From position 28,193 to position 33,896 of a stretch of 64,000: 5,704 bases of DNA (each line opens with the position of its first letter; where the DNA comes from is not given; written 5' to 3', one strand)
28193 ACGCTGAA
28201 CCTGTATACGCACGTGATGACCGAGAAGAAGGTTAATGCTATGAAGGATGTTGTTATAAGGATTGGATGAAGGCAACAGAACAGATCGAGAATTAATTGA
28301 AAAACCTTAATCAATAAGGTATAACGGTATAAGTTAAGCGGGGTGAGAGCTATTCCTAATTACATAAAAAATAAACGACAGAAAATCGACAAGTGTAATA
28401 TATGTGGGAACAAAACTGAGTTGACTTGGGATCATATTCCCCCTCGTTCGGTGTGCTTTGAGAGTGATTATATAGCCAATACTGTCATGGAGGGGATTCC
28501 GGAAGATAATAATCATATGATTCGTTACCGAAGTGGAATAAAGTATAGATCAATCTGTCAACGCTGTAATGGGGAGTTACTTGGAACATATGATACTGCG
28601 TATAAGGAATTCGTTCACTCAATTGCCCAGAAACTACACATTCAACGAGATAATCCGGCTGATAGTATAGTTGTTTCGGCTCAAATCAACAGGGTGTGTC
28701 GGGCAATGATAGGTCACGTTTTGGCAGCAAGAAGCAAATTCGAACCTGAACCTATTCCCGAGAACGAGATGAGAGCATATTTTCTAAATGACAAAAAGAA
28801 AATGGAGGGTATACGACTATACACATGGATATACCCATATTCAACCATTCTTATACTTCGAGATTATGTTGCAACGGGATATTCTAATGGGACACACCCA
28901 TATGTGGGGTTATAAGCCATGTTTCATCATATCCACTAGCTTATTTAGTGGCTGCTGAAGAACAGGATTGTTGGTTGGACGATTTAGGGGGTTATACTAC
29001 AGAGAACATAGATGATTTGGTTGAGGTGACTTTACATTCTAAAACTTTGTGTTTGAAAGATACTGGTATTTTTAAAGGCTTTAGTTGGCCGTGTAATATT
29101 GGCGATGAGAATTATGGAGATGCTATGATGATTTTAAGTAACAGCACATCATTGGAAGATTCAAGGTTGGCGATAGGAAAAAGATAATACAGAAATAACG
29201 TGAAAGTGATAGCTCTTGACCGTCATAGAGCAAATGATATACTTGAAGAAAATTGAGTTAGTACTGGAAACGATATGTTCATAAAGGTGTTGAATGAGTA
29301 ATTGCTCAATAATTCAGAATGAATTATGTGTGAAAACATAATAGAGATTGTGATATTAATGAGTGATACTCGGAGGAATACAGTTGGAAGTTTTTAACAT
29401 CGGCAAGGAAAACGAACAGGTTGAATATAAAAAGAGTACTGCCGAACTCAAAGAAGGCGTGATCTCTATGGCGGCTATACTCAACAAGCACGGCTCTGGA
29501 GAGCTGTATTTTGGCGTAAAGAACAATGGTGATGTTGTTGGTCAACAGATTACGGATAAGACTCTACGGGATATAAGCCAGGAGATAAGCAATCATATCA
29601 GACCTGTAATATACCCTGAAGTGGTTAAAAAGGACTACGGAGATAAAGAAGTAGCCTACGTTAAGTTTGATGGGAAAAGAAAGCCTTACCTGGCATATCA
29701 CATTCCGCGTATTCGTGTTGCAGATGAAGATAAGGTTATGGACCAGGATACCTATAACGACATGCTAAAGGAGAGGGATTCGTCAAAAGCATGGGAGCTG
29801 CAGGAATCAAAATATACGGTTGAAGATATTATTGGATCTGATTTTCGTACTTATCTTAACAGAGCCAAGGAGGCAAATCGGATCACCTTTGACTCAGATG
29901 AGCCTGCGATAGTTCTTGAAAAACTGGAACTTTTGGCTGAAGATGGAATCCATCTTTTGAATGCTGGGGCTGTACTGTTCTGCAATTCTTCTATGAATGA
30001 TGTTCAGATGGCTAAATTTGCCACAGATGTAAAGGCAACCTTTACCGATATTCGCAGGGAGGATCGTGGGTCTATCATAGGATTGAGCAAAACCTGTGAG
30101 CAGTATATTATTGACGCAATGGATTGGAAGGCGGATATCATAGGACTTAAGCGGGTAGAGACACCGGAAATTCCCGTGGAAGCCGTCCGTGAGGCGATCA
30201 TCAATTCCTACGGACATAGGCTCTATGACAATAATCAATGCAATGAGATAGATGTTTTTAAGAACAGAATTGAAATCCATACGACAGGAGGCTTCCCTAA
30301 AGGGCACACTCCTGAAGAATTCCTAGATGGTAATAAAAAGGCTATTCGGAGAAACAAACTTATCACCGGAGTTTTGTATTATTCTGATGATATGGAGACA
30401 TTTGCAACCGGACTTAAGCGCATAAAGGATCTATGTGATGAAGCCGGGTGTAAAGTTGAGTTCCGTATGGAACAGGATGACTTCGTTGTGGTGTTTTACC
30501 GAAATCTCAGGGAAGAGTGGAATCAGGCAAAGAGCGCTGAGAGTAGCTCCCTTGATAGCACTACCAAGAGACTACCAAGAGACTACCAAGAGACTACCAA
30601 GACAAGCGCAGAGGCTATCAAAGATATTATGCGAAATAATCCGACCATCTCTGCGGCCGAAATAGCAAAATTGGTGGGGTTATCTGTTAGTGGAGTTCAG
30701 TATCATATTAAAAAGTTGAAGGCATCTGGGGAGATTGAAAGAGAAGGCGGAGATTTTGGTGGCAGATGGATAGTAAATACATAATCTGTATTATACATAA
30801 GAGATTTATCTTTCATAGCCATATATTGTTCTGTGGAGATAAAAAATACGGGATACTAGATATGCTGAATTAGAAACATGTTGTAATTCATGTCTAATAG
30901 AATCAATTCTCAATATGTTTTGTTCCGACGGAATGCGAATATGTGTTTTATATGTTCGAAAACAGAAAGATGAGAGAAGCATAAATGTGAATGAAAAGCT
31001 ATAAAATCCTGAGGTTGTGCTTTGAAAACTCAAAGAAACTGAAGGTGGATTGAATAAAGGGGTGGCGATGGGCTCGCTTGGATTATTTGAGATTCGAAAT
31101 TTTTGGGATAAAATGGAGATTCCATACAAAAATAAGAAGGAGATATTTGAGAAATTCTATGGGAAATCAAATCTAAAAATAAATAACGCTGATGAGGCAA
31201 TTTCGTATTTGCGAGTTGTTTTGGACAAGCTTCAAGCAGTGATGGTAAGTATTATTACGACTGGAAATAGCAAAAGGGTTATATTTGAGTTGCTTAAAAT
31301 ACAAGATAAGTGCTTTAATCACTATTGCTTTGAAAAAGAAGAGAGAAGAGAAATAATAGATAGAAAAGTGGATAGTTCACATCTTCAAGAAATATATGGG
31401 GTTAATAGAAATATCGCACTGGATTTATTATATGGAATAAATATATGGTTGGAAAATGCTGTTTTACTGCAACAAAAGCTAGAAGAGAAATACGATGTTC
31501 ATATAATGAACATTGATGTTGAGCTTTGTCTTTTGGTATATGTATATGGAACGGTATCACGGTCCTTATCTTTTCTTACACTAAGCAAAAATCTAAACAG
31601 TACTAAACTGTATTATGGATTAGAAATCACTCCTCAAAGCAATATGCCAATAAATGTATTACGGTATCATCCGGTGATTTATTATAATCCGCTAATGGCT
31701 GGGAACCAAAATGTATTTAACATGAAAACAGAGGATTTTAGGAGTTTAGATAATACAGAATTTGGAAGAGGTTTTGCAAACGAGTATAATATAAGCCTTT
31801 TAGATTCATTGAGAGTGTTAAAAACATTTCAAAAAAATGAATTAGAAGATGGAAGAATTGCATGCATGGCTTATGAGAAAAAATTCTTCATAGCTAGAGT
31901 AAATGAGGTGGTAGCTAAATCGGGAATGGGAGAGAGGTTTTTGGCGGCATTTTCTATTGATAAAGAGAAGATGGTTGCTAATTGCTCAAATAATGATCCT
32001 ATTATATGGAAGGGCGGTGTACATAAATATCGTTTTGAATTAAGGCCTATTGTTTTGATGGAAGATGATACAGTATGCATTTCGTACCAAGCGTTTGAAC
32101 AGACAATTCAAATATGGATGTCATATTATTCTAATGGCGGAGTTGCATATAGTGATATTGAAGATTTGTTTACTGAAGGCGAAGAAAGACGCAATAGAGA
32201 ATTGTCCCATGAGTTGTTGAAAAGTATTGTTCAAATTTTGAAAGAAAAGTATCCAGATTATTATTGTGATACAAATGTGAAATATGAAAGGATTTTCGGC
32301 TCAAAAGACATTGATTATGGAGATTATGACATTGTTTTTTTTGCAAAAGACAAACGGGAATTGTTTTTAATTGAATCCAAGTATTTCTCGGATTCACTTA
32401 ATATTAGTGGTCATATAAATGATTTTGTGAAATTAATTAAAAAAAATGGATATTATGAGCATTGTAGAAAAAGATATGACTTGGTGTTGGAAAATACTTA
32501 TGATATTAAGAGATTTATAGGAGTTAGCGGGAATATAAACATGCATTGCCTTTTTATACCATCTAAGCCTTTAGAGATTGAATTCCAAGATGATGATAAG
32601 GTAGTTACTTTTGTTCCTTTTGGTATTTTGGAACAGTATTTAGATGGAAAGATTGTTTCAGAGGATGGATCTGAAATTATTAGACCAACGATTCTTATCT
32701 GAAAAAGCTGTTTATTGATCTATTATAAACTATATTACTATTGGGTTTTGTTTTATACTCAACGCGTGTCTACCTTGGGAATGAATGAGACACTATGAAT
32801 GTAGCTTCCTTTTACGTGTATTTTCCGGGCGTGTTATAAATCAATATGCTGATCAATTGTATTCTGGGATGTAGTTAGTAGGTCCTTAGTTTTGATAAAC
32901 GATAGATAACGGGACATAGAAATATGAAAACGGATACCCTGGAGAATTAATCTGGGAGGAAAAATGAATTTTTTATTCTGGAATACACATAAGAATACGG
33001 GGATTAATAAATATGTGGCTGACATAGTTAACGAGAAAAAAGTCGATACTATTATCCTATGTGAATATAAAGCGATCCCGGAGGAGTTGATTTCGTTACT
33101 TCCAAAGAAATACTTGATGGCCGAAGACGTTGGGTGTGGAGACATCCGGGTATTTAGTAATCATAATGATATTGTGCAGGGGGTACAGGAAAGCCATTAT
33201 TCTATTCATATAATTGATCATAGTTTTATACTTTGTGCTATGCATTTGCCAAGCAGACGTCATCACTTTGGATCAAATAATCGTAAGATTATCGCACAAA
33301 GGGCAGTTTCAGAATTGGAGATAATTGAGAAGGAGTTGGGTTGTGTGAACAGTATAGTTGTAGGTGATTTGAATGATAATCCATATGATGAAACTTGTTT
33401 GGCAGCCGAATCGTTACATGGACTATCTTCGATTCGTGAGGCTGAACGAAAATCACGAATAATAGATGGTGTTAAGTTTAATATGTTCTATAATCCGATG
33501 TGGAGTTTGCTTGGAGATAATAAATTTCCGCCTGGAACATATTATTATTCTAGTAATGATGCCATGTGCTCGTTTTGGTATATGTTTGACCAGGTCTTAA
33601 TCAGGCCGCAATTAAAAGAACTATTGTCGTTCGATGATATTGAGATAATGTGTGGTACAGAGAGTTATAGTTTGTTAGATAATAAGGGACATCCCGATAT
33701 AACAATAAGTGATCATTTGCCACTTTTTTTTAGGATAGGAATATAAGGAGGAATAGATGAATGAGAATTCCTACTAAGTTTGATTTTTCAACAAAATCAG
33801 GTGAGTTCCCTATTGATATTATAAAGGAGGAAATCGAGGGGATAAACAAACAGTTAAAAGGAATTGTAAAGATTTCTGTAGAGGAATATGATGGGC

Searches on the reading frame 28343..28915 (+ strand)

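Call 7: search_protein_families(library=pfam, proteins=[window:28343-28915:+], max_evalue=0.01)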
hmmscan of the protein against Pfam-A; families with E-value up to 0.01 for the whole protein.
window:28343-28915:+ (190 aa): 1 family
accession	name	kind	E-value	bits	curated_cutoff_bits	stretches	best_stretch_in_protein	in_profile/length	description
PF14279.12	HNH_5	-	0.0014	18.9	27.5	0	18-38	1-24/56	HNH endonuclease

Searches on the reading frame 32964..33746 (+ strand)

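Call 23: search_protein_families(library=pfam, proteins=[window:32964-33746:+], max_evalue=0.001)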
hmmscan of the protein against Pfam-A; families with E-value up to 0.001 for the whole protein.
window:32964-33746:+ (260 aa): 1 family
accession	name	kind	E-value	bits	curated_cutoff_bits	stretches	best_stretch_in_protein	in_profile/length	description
PF19580.5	Exo_endo_phos_3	-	0.00037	20.1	27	1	106-217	164-252/311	Endonuclease/Exonuclease/phosphatase family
